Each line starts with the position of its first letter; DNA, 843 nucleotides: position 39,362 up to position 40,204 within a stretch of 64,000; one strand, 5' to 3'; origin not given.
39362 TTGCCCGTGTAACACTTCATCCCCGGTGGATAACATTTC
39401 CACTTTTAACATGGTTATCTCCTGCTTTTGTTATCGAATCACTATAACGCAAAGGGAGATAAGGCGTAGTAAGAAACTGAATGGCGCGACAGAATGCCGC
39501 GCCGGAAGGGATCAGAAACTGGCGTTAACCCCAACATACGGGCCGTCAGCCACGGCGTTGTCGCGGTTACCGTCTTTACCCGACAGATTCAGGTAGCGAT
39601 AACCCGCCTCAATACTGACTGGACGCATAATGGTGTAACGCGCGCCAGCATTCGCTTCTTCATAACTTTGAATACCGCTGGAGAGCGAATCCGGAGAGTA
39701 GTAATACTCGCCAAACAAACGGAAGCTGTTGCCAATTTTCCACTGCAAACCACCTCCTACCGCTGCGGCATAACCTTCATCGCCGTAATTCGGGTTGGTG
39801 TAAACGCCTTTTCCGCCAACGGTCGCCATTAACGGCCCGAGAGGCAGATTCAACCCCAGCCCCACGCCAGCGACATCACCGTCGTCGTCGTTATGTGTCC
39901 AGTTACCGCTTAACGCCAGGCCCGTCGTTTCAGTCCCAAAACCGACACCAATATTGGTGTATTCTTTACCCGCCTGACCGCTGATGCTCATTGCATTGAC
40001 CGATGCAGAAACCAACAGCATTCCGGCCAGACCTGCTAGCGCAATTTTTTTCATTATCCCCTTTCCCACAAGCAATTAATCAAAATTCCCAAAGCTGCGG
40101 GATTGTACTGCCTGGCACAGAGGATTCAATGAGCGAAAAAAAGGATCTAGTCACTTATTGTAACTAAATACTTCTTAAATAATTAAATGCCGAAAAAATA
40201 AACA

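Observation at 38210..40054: CinA-like protein YfaY followed by small outer-membrane barrel YfaZ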

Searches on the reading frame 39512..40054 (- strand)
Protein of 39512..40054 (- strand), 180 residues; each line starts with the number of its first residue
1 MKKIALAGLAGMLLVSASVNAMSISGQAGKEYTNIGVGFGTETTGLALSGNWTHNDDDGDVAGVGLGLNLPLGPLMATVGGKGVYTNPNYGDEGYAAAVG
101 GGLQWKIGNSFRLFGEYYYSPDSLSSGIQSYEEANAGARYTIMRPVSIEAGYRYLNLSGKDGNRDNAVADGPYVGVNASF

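Call 9: profile_search(protein=window:39512-40054:-)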
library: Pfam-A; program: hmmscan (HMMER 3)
A. the first sequence (180 residues): domains with independent E <= 10: 3; with E <= 0.001: 1
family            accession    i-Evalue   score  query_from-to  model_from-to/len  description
YfaZ              PF07437.17    4.8e-92   307.0       1-180         1-180/180  YfaZ precursor
LptD              PF04453.20      0.041    13.6      95-166       300-366/384  LPS transport system D
Alpha-amyl_C2     PF07821.18       0.14    12.9      93-142        18-58/60  Alpha-amylase C-terminal beta-sheet domain

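Call 18: search_protein_families(proteins=[window:39512-40054:-], library=ncbifam, max_evalue=0.01)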
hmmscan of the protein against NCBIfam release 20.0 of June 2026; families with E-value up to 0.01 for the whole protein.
window:39512-40054:- (180 aa): 1 family
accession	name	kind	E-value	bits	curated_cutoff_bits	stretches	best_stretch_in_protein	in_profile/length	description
TIGR04219.1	OMP_w_GlyGly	subfamily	2e-05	23.9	105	1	129-180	177-234/234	TIGR04219 family outer membrane beta-barrel protein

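Call 20: find_homologous_proteins(query=window:39512-40054:-, max_evalue=0.001)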
Query window:39512-40054:- (180 aa): 382 proteins with E <= 0.001 among 2157 candidates; the best 120 are listed.
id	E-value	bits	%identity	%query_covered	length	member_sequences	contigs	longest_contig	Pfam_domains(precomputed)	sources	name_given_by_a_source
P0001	9.9e-111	386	99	100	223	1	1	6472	PF07437.17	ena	-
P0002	2.6e-110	384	99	100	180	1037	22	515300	PF07437.17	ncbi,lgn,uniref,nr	ncbi:TPA: YfaZ family outer membrane protein [Escherichia coli]|uniref:YfaZ family outer membrane pr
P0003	5.5e-110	383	100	98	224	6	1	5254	PF07437.17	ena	-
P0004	2.5e-108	378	98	100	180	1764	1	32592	PF07437.17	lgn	-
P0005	1.5e-104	366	100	94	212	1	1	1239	PF07437.17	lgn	-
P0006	2.3e-104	365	94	100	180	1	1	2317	PF07437.17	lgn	-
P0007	2.0e-101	355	87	100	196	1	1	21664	PF07437.17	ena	-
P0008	3.1e-100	351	98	92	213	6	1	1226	PF07437.17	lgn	-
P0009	3.5e-99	348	88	100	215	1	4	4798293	PF07437.17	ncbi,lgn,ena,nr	ncbi:porin [Citrobacter koseri]|nr:porin [Citrobacter koseri] PWY11769.1 porin [Citrobacter koseri] 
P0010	9.0e-99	347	88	100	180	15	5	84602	PF07437.17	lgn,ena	-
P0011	3.0e-98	345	88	100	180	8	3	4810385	PF07437.17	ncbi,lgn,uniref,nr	ncbi:TPA: hypothetical protein JD313_004004 [Citrobacter amalonaticus]|uniref:YfaZ family outer memb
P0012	5.5e-98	344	87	100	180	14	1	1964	PF07437.17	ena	-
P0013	9.6e-98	343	99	89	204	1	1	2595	PF07437.17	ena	-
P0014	2.6e-97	342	87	100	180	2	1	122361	PF07437.17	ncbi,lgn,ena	-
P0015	2.9e-97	342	93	100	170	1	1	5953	PF07437.17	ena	-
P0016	3.2e-97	342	86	100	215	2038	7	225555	PF07437.17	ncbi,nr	ncbi:porin [Salmonella enterica subsp. enterica serovar Newport]|nr:porin [Salmonella enterica] ECV9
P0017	3.6e-97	341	98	89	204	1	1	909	PF07437.17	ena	-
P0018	4.1e-97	341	98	89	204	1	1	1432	PF07437.17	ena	-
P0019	1.1e-96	340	98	89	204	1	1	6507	PF07437.17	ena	-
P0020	1.4e-96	340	86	100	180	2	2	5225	PF07437.17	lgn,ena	-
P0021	1.8e-96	339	84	100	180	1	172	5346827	PF07437.17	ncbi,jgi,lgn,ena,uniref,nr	ncbi:YfaZ family protein [Citrobacter rodentium]|jgi:YfaZ precursor.|uniref:Exported protein n=2 Tax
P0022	4.4e-96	338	84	100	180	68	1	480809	PF07437.17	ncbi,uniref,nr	ncbi:YfaZ family protein [Escherichia fergusonii]|uniref:YfaZ family protein n=1 Tax=Escherichia fer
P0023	5.5e-96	338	86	100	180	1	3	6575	PF07437.17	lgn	-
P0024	6.7e-96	337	85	100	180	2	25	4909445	PF07437.17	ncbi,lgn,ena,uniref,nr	ncbi:hypothetical protein D8W73_04515 [Citrobacter amalonaticus]|uniref:YfaZ n=1 Tax=Citrobacter ama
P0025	8.0e-96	337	86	100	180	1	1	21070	PF07437.17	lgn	-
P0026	2.0e-95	336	84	100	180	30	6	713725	PF07437.17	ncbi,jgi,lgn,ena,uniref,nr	ncbi:YfaZ family outer membrane protein [Pseudescherichia sp.]|uniref:YfaZ family outer membrane pro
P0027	2.2e-95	336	100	86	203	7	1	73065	PF07437.17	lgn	-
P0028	3.6e-95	335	85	100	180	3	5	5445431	PF07437.17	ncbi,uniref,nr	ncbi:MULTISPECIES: YfaZ family outer membrane protein [Citrobacter]|uniref:Porin n=1 Tax=Citrobacter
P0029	1.1e-94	333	83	100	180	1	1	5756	PF07437.17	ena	-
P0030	1.1e-94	333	83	100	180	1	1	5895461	PF07437.17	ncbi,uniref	ncbi:YfaZ family outer membrane protein [Klebsiella michiganensis]|uniref:YfaZ family outer membrane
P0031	1.3e-94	333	82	100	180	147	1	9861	PF07437.17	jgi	-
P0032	1.7e-94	333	84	100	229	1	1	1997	PF07437.17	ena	-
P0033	2.5e-94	332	82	100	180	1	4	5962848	PF07437.17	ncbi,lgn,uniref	ncbi:YfaZ family outer membrane protein [Klebsiella pasteurii]|uniref:YfaZ family outer membrane pro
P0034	2.7e-94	332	82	100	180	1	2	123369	PF07437.17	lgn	-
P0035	2.8e-94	332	82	100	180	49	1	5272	PF07437.17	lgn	-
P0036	3.2e-94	332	84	100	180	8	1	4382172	PF07437.17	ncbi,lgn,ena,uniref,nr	ncbi:YfaZ family outer membrane protein [Citrobacter sp. RHB25-C09]|uniref:YfaZ family outer membran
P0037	3.4e-94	332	82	100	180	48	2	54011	PF07437.17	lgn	-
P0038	3.6e-94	332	82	100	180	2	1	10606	PF07437.17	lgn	-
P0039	4.4e-94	331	83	100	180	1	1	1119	PF07437.17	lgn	-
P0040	4.9e-94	331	83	100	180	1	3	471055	PF07437.17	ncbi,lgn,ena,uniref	ncbi:YfaZ family outer membrane protein [Citrobacter amalonaticus]|uniref:YfaZ family outer membrane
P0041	5.1e-94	331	82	100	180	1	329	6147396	PF07437.17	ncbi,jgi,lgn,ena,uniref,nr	ncbi:YfaZ family outer membrane protein [Klebsiella oxytoca]|jgi:opacity protein-like surface antige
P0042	5.1e-94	331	82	100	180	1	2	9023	PF07437.17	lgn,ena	-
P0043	6.0e-94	331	84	100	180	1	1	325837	PF07437.17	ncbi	ncbi:TPA: YfaZ family outer membrane protein [Citrobacter freundii]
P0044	6.1e-94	331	82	100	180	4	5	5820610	PF07437.17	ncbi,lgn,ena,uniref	ncbi:YfaZ family outer membrane protein [Klebsiella oxytoca]|uniref:YfaZ family outer membrane prote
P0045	6.2e-94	331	82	100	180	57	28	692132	PF07437.17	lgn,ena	-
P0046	8.5e-94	330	82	100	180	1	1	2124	PF07437.17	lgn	-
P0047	9.6e-94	330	82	100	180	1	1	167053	PF07437.17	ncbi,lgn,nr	ncbi:TPA: hypothetical protein QHZ98_002321 [Klebsiella oxytoca]|nr:hypothetical protein [Klebsiella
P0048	1.2e-93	330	82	100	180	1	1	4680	PF07437.17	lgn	-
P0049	1.3e-93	330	82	100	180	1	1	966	PF07437.17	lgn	-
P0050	1.5e-93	330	82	100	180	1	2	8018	PF07437.17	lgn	-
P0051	1.7e-93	330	82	100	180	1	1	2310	PF07437.17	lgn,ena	-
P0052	2.0e-93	329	82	100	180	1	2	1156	PF07437.17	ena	-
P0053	2.2e-93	329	82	100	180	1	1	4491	PF07437.17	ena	-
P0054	2.7e-93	329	83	100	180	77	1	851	PF07437.17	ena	-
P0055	3.1e-93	329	82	100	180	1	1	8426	PF07437.17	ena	-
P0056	3.2e-93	329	96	89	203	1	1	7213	PF07437.17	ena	-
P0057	3.3e-93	329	82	100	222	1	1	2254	PF07437.17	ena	-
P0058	3.8e-93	328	82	100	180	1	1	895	PF07437.17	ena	-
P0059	5.3e-93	328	82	100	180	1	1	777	PF07437.17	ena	-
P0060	7.2e-93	327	80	100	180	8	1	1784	PF13609.13,PF07437.17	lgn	-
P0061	8.3e-93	327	82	100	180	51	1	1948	PF07437.17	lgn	-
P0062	9.5e-93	327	82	100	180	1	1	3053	PF07437.17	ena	-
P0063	9.9e-93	327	81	100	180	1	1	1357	PF13609.13,PF07437.17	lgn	-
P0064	1.2e-92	327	84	96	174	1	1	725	PF07437.17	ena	-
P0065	1.4e-92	327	89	94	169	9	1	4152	PF07437.17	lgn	-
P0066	1.8e-92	326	82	100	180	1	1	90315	PF07437.17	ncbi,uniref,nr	ncbi:YfaZ family protein [Trabulsiella guamensis ATCC 49490]|uniref:YfaZ family protein n=1 Tax=Trab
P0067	2.5e-92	326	80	100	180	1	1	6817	PF07437.17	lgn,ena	-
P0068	3.4e-92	325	81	100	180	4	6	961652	PF07437.17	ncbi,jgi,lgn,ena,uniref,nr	ncbi:YfaZ family outer membrane protein [Pseudescherichia sp.]|uniref:YfaZ family outer membrane pro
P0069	4.6e-92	325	79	100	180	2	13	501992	PF07437.17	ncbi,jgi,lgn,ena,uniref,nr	ncbi:MAG: YfaZ family outer membrane protein [Silvania sp.]|uniref:YfaZ family protein n=1 Tax=Silva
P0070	5.6e-92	325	86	94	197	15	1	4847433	PF07437.17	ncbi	-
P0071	8.2e-92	324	81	100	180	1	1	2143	PF07437.17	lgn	-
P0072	9.2e-92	324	82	100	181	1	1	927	PF07437.17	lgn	-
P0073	1.4e-91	323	81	100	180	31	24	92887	PF07437.17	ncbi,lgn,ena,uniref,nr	ncbi:TPA: YfaZ family outer membrane protein [Kluyvera georgiana]|uniref:YfaZ family protein n=1 Tax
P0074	1.5e-91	323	79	100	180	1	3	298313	PF07437.17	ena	-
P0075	1.6e-91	323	79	100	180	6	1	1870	PF07437.17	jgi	jgi:YfaZ precursor.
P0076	3.0e-91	322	79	100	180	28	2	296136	PF07437.17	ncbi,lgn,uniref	ncbi:YfaZ family outer membrane protein [Leclercia adecarboxylata]|uniref:YfaZ family outer membrane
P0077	3.5e-91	322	78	100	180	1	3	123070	PF07437.17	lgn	-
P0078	4.2e-91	322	81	100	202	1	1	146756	PF07437.17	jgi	-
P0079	5.6e-91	321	78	100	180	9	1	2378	PF07437.17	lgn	-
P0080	5.7e-91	321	79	100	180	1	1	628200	PF13609.13,PF07437.17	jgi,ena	jgi:YfaZ precursor.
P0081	8.8e-91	321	77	100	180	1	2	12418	PF07437.17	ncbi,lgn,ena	-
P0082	9.9e-91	321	80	100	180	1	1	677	PF07437.17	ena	-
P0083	2.1e-90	319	78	100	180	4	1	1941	PF07437.17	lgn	-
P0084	2.7e-90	319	78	100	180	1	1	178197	PF07437.17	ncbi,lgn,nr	ncbi:TPA: hypothetical protein I8Y22_000208 [Raoultella planticola]|nr:hypothetical protein [Raoulte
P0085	5.7e-90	318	78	100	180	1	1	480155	PF07437.17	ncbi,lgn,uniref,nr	ncbi:YfaZ family outer membrane protein [Raoultella terrigena]|uniref:YfaZ family outer membrane pro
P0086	6.9e-90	318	79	100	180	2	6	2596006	PF07437.17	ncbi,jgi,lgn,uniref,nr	ncbi:YfaZ family outer membrane protein [Yokenella regensburgei]|jgi:opacity protein-like surface an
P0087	7.5e-90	318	81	100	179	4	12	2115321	PF07437.17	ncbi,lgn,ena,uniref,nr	ncbi:membrane protein [Metakosakonia massiliensis]|uniref:YfaZ n=1 Tax=Phytobacter massiliensis TaxI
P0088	9.3e-90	317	77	100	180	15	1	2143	PF07437.17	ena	-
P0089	1.0e-89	317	78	100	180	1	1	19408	PF07437.17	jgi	jgi:opacity protein-like surface antigen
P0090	1.3e-89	317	78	100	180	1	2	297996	PF07437.17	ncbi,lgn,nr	ncbi:TPA: hypothetical protein I8Y12_001911 [Raoultella planticola]|nr:hypothetical protein [Raoulte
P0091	1.5e-89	317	77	100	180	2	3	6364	PF13609.13,PF07437.17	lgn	-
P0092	1.5e-89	317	78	100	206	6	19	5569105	PF07437.17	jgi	jgi:opacity protein-like surface antigen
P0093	1.8e-89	316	77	100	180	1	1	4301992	PF07437.17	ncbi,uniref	ncbi:YfaZ family outer membrane protein [Klebsiella sp. WOUb02]|uniref:YfaZ family outer membrane pr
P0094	2.3e-89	316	89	100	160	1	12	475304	PF07437.17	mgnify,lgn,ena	mgnify:CR=1 FL=1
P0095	3.0e-89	316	77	100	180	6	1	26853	PF07437.17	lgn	-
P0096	3.1e-89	316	78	100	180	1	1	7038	PF07437.17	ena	-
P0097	3.5e-89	315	77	100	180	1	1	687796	PF07437.17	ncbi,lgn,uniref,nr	ncbi:YfaZ family outer membrane protein [Raoultella terrigena]|uniref:YfaZ family outer membrane pro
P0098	3.6e-89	315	78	100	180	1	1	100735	PF07437.17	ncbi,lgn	ncbi:TPA: YfaZ family outer membrane protein [Raoultella planticola]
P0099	3.8e-89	315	77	100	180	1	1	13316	PF07437.17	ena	-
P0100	4.3e-89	315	77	100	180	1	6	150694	PF07437.17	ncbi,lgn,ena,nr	ncbi:TPA: hypothetical protein QHC21_003983 [Raoultella planticola]|nr:hypothetical protein [Raoulte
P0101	4.3e-89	315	77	100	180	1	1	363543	PF07437.17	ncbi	ncbi:TPA: YfaZ family outer membrane protein [Raoultella planticola]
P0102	4.3e-89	315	77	100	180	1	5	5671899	PF07437.17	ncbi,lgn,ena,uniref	ncbi:YfaZ family outer membrane protein [Raoultella planticola]|uniref:YfaZ family outer membrane pr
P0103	4.7e-89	315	76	100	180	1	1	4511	PF13609.13,PF07437.17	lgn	-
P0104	5.6e-89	315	77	100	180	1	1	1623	PF07437.17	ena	-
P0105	7.4e-89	314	77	100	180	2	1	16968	PF07437.17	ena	-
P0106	1.1e-88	314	78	100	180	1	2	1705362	PF07437.17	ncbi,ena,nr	nr:YfaZ family outer membrane protein [uncultured Enterobacter sp.]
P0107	1.2e-88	314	77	100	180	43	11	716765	PF07437.17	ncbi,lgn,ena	-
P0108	1.4e-88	313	77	100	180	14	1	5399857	PF07437.17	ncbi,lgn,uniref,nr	ncbi:YfaZ family outer membrane protein [Raoultella ornithinolytica]|uniref:YfaZ family outer membra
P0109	1.8e-88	313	77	100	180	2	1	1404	PF07437.17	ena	-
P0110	2.0e-88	313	77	100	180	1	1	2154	PF07437.17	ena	-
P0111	2.2e-88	313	76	100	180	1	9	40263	PF07437.17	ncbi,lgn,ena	ncbi:MAG: YfaZ family outer membrane protein [Leclercia sp.]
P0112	4.1e-88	312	77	100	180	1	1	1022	PF07437.17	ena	-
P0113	4.3e-88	312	74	100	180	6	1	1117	PF07437.17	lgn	-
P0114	4.5e-88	312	76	100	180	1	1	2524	PF13609.13,PF07437.17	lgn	-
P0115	4.9e-88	312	75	100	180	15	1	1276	PF07437.17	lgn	-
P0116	5.9e-88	311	77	100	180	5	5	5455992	PF07437.17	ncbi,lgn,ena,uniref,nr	ncbi:membrane protein [Raoultella planticola]|uniref:YfaZ family outer membrane protein n=1 Tax=Kleb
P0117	8.1e-88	311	76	100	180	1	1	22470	PF07437.17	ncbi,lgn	-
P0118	8.4e-88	311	77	100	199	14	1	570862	PF07437.17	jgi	-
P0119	1.7e-87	310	77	100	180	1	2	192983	PF07437.17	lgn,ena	-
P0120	1.8e-87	310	77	100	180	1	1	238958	PF07437.17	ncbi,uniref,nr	ncbi:YfaZ family outer membrane protein [Raoultella sp. T31]|uniref:YfaZ family outer membrane prote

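Call 23: search_solved_structures(query=window:39512-40054:-, max_evalue=10)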
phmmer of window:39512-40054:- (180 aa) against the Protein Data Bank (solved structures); distinct sequences matched with E-value up to 10: 8.
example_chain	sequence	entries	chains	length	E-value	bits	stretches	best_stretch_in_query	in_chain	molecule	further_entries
7uih_A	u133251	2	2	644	0.22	14.6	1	75-128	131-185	26S proteasome non-ATPase regulatory subunit 2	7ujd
5t0g_f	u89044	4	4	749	0.25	14.4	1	75-128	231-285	26S proteasome non-ATPase regulatory subunit 2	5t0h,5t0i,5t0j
6epc_Z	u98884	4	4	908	0.4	13.8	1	75-128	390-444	26S proteasome non-ATPase regulatory subunit 2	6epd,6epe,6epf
12bm_f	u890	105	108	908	0.4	13.8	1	75-128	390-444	26S proteasome non-ATPase regulatory subunit 2 | RPN1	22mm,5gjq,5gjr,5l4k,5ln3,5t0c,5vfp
6mse_f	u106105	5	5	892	0.42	13.7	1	75-128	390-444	26S proteasome non-ATPase regulatory subunit 2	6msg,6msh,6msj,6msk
6k23_A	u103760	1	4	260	0.71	13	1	143-174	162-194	Enoyl-[acyl-carrier-protein] reductase [NADH]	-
6ah9_A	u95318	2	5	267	0.72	12.9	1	143-174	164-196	Enoyl-[acyl-carrier-protein] reductase [NADH]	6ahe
7wyr_A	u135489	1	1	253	1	12.5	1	89-135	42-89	Polyhedrin fused with CLN025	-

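Call 29: search_protein_representatives(protein=window:39512-40054:-)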
Query: 180 residues. Proteins with E-value up to 0.001 (for the whole library): 237; up to 1e-10: 109; up to 1e-30: 31. The best 150 are listed.
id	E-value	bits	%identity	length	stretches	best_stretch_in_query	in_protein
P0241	3.7e-63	229.0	78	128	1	54-180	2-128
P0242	1.0e-61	224.3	62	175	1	7-180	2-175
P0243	2.6e-58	213.2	57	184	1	9-178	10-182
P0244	4.0e-57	209.3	55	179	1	1-180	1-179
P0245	1.3e-52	194.6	77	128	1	1-128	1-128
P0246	4.2e-49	183.2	81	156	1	13-116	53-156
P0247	1.2e-45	172.0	73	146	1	48-160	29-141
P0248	1.8e-45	171.3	48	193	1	10-179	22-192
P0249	1.8e-44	168.1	91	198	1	95-180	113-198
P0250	5.0e-44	166.6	76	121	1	32-131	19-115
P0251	5.8e-44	166.4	80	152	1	1-101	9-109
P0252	3.2e-43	164.0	96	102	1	66-143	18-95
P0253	3.8e-43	163.8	71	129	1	36-133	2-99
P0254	8.2e-43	162.7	44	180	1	1-180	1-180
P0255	4.9e-42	160.2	83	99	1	64-158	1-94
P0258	5.4e-40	153.5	45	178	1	1-179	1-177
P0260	3.9e-39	150.7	47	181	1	1-180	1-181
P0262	5.4e-37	143.7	41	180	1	1-178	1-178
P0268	1.4e-32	129.4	40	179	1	3-179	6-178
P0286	2.6e-24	102.4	31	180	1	5-180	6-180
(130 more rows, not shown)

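Call 36: find_related_loci(query=A2, collection=genome_contigs, flank=8000)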
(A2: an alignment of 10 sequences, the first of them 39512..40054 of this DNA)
Query A2 (180 aa) in genome_contigs; peptide patterns used: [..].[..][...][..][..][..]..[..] (x = any residue, [..] = any of these).
219 stretches matched a pattern; 169 encode a relative of the query (tblastn E <= 1e-3); the best 80 are kept; 80 distinct loci.
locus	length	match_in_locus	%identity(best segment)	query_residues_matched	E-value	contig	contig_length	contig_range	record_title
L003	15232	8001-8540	99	1-180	5e-115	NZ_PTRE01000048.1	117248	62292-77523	Escherichia sp. MOD1-EC7003 MOD1-EC7003_48_length_117248_cov_116, whole genome shotgun sequence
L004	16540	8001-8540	97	1-180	1e-112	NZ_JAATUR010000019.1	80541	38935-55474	Escherichia coli strain SCPM-O-B-8794 19length=80541, whole genome shotgun sequence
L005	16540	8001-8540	97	1-180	9e-113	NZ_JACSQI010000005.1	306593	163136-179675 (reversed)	Escherichia whittamii strain Sa2BVA5 NODE_5_length_306593_cov_8.374623, whole genome shotgun sequence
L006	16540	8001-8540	97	1-180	4e-112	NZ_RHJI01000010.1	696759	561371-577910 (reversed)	Escherichia sp. E1V33 1V33_10_consensus, whole genome shotgun sequence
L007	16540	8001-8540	85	1-180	4e-102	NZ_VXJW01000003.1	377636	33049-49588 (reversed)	Salmonella enterica subsp. arizonae strain CCUG 6322T contig_0000003, whole genome shotgun sequence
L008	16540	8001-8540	86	1-180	1e-101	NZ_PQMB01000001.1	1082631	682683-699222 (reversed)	Citrobacter amalonaticus strain S646 scaffold1.1, whole genome shotgun sequence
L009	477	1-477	99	22-180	2e-113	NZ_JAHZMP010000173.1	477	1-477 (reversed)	Terrisporobacter mayombei strain DSM 6539 NODE_173_length_477_cov_0.777143, whole genome shotgun sequence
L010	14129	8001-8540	84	1-180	8e-101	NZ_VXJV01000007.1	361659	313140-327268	Salmonella enterica subsp. diarizonae strain CCUG 30040T contig_0000007, whole genome shotgun sequence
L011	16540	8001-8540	83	1-180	2e-100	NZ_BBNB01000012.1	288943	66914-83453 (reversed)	Citrobacter sedlakii NBRC 105722, whole genome shotgun sequence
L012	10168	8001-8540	86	1-180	4e-100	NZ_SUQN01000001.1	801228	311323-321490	Citrobacter gillenii strain UMG736 UMG736_1, whole genome shotgun sequence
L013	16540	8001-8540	83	1-180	1e-99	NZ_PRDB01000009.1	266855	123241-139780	Klebsiella michiganensis strain DSM 25444 contig_9, whole genome shotgun sequence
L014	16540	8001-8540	84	1-180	4e-99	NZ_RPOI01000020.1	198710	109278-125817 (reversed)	Citrobacter youngae strain CCUG 30791 citrobacter_youngae_CCUG30791T_0000020, whole genome shotgun sequence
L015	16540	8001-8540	84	1-180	3e-99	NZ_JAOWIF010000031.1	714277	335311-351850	Citrobacter sp. Cu233 222, whole genome shotgun sequence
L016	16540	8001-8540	84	1-180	4e-99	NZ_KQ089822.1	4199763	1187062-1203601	Citrobacter sp. MGH106 aetzL-supercont1.1, whole genome shotgun sequence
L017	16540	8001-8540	84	1-180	4e-99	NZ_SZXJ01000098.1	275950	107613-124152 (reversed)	Citrobacter sp. wls619 contig25, whole genome shotgun sequence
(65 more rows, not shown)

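Call 38: find_encoding_contigs(protein=P0244, flank=6000, max_places=3)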
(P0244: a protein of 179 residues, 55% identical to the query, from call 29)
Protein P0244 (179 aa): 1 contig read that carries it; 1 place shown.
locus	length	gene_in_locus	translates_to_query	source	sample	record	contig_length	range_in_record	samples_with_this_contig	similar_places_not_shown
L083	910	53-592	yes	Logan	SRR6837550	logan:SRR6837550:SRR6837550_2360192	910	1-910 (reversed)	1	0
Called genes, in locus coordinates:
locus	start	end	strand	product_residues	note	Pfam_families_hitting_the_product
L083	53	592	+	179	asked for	PF07437:YfaZ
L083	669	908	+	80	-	?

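Call 39: find_encoding_contigs(protein=P0254, flank=6000, max_places=3)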
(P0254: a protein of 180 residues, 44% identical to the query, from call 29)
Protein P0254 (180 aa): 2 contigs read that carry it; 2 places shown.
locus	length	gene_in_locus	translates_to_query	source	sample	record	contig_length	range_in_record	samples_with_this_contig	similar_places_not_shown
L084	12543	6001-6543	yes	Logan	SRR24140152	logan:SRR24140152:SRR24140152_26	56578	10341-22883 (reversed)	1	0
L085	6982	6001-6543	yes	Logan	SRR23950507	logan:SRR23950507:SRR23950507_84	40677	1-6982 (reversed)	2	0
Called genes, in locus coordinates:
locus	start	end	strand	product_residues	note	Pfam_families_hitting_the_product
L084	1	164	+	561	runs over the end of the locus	PF02776:TPP_enzyme_N, PF16582:TPP_enzyme_M_2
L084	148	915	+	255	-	PF00561:Abhydrolase_1, PF12697:Abhydrolase_6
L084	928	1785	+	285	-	PF00378:ECH_1, PF16113:ECH_2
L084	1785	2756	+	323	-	PF21508:MenC_N, PF13378:MR_MLE_C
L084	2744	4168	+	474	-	PF00501:AMP-binding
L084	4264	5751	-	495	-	PF00199:Catalase, PF06628:Catalase-rel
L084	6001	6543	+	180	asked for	PF07437:YfaZ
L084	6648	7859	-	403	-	PF01490:Aa_trans, PF03222:Trp_Tyr_perm, PF13520:AA_permease_2 (faint)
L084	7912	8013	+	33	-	-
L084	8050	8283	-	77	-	PF06004:DUF903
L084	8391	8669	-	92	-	PF00111:Fer2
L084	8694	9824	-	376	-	PF00268:Ribonuc_red_sm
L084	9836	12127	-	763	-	PF03477:ATP-cone, PF00317:Ribonuc_red_lgN, PF02867:Ribonuc_red_lgC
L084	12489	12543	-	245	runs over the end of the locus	PF01209:Ubie_methyltran, PF02353:CMAS, PF06325:PrmA, PF13489:Methyltransf_23, PF08241:Methyltransf_11, PF08242:Methyltransf_12, PF13649:Methyltransf_25, PF13847:Methyltransf_31, +1 more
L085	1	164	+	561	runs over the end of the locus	PF02776:TPP_enzyme_N, PF16582:TPP_enzyme_M_2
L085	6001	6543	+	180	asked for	PF07437:YfaZ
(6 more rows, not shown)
